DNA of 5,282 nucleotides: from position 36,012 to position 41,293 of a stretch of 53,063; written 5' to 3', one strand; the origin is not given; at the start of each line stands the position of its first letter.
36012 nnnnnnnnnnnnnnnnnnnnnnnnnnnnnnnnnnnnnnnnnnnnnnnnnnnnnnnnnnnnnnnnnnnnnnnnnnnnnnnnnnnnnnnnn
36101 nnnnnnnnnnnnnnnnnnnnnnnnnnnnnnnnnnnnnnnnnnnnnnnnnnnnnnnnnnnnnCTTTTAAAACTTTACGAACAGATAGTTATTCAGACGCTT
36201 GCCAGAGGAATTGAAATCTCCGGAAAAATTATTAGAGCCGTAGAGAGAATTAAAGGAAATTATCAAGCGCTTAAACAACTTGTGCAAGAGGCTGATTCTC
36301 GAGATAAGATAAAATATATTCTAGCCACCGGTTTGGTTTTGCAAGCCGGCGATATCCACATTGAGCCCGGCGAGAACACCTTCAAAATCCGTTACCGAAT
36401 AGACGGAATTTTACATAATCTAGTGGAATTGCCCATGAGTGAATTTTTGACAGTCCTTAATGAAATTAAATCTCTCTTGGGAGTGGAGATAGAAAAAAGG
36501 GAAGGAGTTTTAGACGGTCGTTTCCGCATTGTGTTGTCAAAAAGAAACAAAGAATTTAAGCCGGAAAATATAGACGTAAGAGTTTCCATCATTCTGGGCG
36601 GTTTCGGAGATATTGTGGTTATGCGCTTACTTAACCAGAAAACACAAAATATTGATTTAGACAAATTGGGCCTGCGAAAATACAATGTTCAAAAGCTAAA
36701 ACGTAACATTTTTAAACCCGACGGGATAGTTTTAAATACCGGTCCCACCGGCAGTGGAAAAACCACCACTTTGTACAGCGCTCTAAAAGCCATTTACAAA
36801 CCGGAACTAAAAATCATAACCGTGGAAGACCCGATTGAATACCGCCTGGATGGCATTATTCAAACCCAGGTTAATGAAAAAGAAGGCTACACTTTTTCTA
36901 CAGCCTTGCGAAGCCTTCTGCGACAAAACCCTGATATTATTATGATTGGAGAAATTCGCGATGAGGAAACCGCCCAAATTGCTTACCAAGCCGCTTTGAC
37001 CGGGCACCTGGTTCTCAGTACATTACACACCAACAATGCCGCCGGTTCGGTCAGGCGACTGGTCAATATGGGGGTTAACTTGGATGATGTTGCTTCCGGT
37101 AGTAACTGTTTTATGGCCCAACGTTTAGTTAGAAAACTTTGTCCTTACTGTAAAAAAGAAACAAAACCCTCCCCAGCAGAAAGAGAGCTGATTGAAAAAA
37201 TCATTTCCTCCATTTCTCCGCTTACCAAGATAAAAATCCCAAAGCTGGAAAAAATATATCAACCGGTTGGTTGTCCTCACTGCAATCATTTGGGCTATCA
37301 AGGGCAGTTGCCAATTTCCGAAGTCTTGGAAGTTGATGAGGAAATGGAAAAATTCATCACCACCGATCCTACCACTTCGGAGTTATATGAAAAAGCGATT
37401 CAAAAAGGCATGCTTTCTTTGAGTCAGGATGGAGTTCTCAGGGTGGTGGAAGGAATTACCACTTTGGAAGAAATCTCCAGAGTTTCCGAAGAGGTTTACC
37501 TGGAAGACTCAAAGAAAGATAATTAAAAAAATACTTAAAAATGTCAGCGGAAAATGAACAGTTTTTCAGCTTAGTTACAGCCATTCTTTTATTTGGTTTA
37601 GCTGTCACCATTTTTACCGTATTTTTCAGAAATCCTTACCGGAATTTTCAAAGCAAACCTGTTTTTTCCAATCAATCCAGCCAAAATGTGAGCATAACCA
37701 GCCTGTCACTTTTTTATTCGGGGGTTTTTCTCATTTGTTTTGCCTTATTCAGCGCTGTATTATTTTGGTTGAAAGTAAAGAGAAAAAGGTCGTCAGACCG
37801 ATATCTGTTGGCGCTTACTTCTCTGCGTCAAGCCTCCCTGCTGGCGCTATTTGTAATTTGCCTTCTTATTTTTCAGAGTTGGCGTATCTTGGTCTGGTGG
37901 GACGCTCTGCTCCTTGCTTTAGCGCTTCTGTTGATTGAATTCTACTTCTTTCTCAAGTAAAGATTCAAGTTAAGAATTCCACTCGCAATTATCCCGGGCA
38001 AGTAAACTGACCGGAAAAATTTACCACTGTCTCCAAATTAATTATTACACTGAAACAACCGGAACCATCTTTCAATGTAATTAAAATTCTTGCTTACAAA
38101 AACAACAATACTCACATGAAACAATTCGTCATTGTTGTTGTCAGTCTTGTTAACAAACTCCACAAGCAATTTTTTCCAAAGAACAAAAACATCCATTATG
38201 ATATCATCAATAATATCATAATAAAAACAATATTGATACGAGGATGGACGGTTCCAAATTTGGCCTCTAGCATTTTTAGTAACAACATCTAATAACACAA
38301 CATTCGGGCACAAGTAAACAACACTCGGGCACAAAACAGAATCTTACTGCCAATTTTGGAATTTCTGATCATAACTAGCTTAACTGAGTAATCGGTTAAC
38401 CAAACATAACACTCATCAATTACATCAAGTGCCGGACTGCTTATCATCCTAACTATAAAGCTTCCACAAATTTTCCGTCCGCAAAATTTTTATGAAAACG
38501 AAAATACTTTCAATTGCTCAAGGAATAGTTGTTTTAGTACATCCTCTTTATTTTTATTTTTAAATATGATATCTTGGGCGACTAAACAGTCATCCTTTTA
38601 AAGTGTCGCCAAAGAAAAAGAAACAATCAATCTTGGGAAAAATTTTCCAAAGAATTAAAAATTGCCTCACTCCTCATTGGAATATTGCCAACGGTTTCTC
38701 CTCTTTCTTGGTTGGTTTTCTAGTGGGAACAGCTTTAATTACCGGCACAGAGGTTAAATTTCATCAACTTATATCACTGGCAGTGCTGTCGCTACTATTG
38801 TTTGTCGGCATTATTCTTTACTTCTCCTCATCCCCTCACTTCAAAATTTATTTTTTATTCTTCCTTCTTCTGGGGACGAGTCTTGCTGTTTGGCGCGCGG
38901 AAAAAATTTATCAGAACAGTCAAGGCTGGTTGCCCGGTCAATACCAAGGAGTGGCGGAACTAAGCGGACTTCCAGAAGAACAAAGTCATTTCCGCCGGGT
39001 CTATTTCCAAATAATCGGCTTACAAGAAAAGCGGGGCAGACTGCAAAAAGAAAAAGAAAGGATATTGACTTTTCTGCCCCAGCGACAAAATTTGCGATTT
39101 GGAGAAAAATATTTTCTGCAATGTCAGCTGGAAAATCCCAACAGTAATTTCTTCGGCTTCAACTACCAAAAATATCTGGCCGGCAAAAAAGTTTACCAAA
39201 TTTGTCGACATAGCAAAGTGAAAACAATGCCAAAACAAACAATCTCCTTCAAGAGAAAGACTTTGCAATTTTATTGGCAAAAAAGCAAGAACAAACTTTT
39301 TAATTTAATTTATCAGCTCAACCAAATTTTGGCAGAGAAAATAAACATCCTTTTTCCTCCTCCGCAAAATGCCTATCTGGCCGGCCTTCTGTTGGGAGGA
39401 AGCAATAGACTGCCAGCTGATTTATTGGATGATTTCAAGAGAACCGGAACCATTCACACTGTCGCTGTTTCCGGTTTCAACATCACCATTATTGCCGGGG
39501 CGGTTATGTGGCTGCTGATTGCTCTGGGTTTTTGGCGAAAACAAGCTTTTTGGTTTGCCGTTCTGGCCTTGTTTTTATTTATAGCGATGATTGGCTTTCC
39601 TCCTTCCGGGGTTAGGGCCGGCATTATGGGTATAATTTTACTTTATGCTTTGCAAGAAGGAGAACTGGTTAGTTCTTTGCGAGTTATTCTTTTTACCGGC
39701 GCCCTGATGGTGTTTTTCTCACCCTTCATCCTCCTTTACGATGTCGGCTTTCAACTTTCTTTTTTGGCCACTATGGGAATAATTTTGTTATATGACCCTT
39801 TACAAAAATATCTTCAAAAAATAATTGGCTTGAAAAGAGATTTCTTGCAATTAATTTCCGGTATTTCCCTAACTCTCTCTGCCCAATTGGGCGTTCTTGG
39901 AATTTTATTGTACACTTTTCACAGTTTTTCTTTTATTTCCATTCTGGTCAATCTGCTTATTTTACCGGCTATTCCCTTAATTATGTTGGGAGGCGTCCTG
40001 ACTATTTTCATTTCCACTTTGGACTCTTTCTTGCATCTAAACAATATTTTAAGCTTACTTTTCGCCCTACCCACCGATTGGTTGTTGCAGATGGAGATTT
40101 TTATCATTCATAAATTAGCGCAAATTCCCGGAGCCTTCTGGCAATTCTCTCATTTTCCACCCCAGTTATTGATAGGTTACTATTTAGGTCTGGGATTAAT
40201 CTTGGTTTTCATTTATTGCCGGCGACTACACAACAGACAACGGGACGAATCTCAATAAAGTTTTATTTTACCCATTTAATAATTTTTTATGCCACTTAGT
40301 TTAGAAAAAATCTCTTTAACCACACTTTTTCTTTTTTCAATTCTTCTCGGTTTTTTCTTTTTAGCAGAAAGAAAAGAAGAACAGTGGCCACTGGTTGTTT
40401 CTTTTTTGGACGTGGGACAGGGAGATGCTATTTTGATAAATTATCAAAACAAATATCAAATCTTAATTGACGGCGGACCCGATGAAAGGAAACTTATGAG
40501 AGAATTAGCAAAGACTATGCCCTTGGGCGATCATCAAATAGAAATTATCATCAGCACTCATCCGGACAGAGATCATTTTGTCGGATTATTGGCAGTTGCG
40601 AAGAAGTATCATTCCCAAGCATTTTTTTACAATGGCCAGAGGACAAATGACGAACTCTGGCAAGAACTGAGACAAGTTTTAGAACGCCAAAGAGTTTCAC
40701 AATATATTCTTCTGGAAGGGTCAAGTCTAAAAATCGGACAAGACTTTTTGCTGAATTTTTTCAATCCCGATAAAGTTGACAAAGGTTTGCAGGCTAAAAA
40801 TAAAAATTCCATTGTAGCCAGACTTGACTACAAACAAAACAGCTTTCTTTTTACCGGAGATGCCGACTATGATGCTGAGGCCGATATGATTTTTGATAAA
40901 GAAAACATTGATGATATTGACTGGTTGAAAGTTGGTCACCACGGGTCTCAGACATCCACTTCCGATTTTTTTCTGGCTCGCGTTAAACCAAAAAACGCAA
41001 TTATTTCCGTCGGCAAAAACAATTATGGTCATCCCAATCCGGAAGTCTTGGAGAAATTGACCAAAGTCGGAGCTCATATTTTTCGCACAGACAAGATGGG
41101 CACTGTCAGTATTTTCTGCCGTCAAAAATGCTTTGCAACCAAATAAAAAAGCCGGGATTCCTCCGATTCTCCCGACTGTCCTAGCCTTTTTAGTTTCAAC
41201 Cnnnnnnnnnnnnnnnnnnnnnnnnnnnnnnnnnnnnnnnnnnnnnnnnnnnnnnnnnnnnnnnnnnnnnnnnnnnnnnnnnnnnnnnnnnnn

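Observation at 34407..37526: One ORF encodes two complete PilB/GspE secretion-ATPase modules in tandem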

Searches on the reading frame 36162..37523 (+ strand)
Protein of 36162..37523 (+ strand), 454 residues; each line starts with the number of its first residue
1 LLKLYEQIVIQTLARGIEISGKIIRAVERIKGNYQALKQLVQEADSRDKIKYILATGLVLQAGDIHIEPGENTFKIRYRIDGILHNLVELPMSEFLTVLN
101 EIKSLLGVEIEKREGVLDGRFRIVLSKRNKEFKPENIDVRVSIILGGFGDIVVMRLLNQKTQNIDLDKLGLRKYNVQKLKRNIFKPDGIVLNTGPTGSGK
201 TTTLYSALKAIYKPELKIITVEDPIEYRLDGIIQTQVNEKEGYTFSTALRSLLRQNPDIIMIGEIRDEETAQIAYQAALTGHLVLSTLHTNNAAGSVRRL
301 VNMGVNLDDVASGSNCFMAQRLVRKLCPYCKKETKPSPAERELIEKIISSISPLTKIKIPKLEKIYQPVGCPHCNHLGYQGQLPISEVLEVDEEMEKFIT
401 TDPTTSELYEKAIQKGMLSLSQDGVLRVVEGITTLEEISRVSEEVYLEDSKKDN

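Call 56: search_protein_families(library=ncbifam, proteins=[window:36162-37523:+], max_evalue=1e-20)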
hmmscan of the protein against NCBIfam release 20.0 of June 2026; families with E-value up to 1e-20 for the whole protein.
window:36162-37523:+ (454 aa): 8 families
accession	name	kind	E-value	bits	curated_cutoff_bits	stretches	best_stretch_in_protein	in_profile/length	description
TIGR02533.1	type_II_gspE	equivalog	3.7e-130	434.9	630.25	1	26-441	89-485/486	type II secretion system ATPase GspE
TIGR02538.1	type_IV_pilB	equivalog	1.1e-123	413.8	675.65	1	48-443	183-563/564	type IV-A pilus assembly ATPase PilB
NF007755.0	PRK10436.1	equivalog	2e-109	366.3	617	1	42-442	81-459/465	type II secretion system protein GspE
NF053534.1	T4PilAsmATPsTfpB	equivalog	3.7e-107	359.1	850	1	53-441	208-581/584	type IV pilus assembly ATPase TfpB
NF041000.1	ATPase_ComGA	equivalog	8.7e-65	218.4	300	1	53-324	3-266/267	competence type IV pilus ATPase ComGA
TIGR01420.1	pilT_fam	subfamily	2.4e-44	152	319.1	1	50-303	2-242/343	PilT/PilU family type 4a pilus ATPase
TIGR02525.1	plasmid_TraJ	equivalog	1.6e-25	89.9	368.3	1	154-303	122-272/372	plasmid transfer ATPase TraJ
TIGR02524.1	dot_icm_DotB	equivalog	9.3e-22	77.7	463.3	1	60-302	16-258/358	Dot/Icm type IV secretion system ATPase DotB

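Call 57: search_solved_structures(query=window:36162-37523:+, max_evalue=1e-20, show_alignments=1)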
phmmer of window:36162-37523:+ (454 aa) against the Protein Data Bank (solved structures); distinct sequences matched with E-value up to 1e-20: 20.
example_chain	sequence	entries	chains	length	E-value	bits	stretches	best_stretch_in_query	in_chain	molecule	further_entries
3jc8_Ba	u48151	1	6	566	3.9e-90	306.2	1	26-438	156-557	Type IV-A pilus assembly ATPase PilB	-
4ksr_A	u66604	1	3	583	1.4e-88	301.1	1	45-447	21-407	Type II secretion system protein E, Hemolysin-coregulated protein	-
4kss_A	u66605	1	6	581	3.1e-88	300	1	45-444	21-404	Type II secretion system protein E, hemolysin-coregulated protein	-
5zfr_A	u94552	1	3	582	4.8e-88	299.3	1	36-442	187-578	Type IV pilus biogenesis ATPase PilB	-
1p9r_A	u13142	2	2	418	7.9e-88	298.6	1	44-443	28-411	General secretion pathway protein E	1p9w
6olj_C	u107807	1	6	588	1.7e-87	297.5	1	36-442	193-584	Type IV pilus biogenesis ATPase PilB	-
5tsg_B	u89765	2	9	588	3.5e-87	296.5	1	36-442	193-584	Type IV pilus biogenesis ATPase PilB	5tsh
5oiu_A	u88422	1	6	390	8e-86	292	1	44-439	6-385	Type IV pilus assembly protein PilF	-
6ejf_A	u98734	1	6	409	1.3e-85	291.3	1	50-440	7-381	Type IV pilus assembly protein PilF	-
5it5_F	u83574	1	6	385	1.8e-85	290.9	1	50-439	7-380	ATP binding motif-containing protein PilF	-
6f8l_G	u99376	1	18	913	3.6e-85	289.9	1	43-440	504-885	Type IV pilus assembly protein PilF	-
4pht_A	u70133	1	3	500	1.1e-83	285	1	51-444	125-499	General secretory pathway protein E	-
8dze_A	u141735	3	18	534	1.2e-32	116.8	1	62-442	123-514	BfpD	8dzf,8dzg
2ewv_A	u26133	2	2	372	2.4e-27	99.4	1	53-303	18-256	twitching motility protein PilT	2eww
2gsz_A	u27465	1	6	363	6.8e-27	97.9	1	166-303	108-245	twitching motility protein PilT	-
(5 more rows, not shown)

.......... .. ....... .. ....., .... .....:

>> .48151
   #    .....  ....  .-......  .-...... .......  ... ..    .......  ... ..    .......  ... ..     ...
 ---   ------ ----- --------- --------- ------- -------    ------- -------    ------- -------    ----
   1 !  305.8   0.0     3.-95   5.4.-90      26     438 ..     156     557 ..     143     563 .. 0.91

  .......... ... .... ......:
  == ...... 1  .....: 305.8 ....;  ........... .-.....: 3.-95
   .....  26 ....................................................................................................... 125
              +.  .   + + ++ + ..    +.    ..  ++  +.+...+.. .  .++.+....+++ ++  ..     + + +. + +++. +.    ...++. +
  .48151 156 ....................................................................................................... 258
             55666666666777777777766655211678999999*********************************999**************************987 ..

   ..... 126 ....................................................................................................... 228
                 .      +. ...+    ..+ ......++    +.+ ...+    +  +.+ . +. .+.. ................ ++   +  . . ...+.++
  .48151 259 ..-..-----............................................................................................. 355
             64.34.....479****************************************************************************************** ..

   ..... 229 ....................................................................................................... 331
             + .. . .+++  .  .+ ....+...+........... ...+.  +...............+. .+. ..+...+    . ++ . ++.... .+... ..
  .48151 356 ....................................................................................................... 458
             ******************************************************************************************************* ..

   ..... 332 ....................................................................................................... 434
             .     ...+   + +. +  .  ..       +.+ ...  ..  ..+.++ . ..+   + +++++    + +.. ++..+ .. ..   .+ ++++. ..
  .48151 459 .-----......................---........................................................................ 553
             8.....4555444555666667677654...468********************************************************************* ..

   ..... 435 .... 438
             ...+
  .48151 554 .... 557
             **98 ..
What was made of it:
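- Both modules are PilB/GspE-type with the tetracysteine site and score far below the PilT cut-off (calls 56, 57).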

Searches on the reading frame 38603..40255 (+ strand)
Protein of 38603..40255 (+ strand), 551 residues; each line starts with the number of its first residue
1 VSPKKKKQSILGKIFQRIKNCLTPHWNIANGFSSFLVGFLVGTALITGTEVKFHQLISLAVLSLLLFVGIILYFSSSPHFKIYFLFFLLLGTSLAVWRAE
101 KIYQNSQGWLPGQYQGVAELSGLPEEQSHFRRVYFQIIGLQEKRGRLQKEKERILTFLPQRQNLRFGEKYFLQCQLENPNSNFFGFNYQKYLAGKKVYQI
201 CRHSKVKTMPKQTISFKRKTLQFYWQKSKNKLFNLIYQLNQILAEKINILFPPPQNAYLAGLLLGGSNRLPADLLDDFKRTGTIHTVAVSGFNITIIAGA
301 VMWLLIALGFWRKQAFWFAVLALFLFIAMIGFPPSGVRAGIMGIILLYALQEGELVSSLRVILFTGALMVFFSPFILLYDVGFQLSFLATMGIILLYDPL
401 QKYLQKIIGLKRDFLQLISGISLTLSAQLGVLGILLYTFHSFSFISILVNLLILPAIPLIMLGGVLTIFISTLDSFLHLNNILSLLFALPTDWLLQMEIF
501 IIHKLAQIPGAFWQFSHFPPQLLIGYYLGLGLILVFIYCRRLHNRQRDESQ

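Call 6: search_protein_families(library=pfam, proteins=[window:38603-40255:+], max_evalue=0.001)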
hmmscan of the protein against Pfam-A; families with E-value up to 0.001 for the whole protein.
window:38603-40255:+ (551 aa): 2 families
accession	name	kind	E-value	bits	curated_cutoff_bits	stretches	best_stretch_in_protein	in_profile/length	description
PF03772.21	Competence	-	1.6e-52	179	23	1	262-537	1-267/270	Competence protein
PF13567.11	DUF4131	-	2.7e-10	40.6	31.6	1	57-198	9-154/165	Domain of unknown function (DUF4131)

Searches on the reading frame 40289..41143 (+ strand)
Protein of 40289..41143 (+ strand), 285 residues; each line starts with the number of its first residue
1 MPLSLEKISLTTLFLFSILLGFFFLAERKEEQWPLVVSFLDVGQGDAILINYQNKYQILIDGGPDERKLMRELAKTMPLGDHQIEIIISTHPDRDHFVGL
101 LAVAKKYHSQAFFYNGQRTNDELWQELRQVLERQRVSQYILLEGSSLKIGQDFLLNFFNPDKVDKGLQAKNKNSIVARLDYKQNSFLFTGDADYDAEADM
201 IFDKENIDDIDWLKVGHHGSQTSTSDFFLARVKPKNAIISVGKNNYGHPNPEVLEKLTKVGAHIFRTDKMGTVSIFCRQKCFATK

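Call 6: search_protein_families(library=pfam, proteins=[window:40289-41143:+], max_evalue=0.001)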
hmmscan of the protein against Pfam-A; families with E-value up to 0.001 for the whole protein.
window:40289-41143:+ (285 aa): 2 families
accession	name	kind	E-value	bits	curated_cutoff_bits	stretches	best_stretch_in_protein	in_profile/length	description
PF00753.33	Lactamase_B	-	2.2e-12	47.8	22.7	1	41-242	2-195/196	Metallo-beta-lactamase superfamily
PF12706.13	Lactamase_B_2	-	5.5e-07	29.8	27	1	57-199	2-148/200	Beta-lactamase superfamily domain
